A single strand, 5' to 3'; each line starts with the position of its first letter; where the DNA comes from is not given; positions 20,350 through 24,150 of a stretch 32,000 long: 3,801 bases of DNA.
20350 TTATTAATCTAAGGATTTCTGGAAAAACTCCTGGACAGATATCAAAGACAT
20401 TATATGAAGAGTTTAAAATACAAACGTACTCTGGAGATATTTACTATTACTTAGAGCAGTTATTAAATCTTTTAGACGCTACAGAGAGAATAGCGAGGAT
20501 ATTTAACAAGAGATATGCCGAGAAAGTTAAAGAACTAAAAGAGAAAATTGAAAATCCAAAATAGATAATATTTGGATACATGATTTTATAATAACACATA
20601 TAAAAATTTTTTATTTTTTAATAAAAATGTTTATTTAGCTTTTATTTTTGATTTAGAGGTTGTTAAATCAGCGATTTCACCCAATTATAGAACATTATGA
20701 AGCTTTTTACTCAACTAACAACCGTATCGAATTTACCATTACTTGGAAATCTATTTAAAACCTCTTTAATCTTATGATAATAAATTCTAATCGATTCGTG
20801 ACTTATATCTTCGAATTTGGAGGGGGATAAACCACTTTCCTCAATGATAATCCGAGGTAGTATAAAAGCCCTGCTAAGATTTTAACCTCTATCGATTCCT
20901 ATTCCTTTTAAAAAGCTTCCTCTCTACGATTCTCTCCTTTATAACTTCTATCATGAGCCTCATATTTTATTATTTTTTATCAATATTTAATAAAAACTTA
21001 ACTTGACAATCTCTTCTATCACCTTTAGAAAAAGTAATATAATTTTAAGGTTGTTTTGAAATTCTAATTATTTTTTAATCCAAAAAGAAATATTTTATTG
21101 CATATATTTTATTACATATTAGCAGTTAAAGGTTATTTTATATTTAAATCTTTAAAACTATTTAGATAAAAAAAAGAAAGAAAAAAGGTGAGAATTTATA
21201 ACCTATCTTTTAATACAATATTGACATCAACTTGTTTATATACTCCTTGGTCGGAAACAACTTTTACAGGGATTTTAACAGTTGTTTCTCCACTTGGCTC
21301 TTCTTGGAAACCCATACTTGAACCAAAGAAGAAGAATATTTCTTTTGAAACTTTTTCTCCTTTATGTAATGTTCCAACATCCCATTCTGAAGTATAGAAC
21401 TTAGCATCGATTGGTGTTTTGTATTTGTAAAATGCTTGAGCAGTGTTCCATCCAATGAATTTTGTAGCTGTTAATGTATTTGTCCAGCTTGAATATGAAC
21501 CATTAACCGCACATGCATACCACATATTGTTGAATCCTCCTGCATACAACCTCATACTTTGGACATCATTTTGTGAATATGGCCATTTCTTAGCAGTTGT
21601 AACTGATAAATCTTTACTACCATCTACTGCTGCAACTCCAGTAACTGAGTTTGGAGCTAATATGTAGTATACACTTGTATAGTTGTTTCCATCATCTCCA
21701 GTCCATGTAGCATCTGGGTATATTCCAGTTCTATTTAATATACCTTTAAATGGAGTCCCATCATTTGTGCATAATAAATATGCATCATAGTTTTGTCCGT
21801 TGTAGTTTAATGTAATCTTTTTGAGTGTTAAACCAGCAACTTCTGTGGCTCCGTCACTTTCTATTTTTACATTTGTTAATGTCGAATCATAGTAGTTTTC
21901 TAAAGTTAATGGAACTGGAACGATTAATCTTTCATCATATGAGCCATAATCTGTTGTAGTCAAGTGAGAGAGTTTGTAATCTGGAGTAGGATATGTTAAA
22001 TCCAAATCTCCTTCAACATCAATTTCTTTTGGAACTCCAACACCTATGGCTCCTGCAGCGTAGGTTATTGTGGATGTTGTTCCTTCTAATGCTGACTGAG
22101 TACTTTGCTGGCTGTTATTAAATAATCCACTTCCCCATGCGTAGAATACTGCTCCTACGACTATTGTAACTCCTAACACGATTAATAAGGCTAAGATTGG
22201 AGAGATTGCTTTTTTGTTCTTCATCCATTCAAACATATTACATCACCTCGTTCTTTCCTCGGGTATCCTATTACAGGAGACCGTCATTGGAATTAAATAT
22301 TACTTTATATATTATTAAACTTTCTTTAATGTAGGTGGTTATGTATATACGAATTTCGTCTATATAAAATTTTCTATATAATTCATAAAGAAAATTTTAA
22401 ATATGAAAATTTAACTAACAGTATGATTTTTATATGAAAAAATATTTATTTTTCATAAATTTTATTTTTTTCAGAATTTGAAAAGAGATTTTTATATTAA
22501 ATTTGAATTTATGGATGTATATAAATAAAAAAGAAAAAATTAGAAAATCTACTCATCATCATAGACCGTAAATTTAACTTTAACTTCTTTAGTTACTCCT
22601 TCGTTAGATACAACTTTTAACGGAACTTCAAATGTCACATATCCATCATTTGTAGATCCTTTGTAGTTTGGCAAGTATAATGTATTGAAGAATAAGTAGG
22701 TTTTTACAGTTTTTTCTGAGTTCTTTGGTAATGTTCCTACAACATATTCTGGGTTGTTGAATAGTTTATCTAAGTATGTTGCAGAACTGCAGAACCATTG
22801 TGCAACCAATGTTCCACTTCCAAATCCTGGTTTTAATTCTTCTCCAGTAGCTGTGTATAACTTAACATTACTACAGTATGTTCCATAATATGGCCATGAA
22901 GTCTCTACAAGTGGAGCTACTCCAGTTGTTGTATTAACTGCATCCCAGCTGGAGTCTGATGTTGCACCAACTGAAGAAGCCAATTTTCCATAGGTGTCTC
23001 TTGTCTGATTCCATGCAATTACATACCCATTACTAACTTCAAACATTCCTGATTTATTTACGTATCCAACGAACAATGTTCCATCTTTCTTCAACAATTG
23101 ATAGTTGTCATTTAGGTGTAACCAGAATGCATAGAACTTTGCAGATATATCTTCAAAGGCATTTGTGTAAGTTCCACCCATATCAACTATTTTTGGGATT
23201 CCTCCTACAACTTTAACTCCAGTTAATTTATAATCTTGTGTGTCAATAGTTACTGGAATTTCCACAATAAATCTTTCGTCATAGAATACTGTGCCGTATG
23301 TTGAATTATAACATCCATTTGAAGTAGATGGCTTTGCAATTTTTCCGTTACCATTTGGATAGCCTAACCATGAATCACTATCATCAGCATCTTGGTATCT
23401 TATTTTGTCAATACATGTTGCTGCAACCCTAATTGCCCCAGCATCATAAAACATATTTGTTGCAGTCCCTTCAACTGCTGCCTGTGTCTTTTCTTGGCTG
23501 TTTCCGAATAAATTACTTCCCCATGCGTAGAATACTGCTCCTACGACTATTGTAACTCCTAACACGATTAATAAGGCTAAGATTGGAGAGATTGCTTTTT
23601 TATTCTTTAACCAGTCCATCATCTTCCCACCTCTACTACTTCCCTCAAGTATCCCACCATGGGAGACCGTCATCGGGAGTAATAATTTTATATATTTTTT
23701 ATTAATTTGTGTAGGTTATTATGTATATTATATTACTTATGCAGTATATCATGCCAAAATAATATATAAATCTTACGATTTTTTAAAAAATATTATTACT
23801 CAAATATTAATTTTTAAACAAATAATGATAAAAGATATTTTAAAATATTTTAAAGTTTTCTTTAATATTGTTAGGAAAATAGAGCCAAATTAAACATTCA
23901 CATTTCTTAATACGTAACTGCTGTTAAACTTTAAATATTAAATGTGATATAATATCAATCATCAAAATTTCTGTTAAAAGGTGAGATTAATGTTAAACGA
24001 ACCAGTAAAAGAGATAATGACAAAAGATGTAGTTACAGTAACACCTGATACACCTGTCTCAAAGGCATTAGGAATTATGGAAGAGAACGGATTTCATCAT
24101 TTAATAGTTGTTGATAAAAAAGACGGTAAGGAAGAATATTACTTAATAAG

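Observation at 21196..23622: Two large paralogs carrying an archaeal type IV pilin N-terminus, with 87 bp of perfect identity confined to the signal-peptide/hydrophobic core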

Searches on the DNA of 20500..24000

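Call 21: search_rna_families(source=window, start=20500, end=24000, threshold=evalue, max_evalue=1)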
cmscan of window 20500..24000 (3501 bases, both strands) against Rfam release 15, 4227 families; matches with E-value up to 1: 0.
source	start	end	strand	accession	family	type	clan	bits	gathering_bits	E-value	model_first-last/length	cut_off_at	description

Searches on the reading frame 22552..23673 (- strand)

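Call 5: search_protein_families(library=pfam, proteins=[window:22552-23673:-], max_evalue=0.1)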
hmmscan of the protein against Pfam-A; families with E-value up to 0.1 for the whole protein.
window:22552-23673:- (374 aa): 1 family
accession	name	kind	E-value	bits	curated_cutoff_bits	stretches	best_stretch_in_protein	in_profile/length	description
PF07790.16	Pilin_N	-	0.013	16.8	25.2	1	26-70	1-45/78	Archaeal Type IV pilin, N-terminal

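Call 6: search_protein_families(library=ncbifam, proteins=[window:22552-23622:-], max_evalue=0.1)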
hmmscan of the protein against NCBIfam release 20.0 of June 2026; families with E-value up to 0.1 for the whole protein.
window:22552-23622:- (357 aa): 2 families
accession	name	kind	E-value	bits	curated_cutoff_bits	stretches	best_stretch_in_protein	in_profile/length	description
NF046073.1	UpsA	equivalog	5.5e-08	33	130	1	8-50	1-43/136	pilin subunit UpsA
TIGR02537.2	arch_flag_Nterm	domain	2e-06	27.2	20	1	7-36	1-30/33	archaellin/type IV pilin N-terminal domain-containing protein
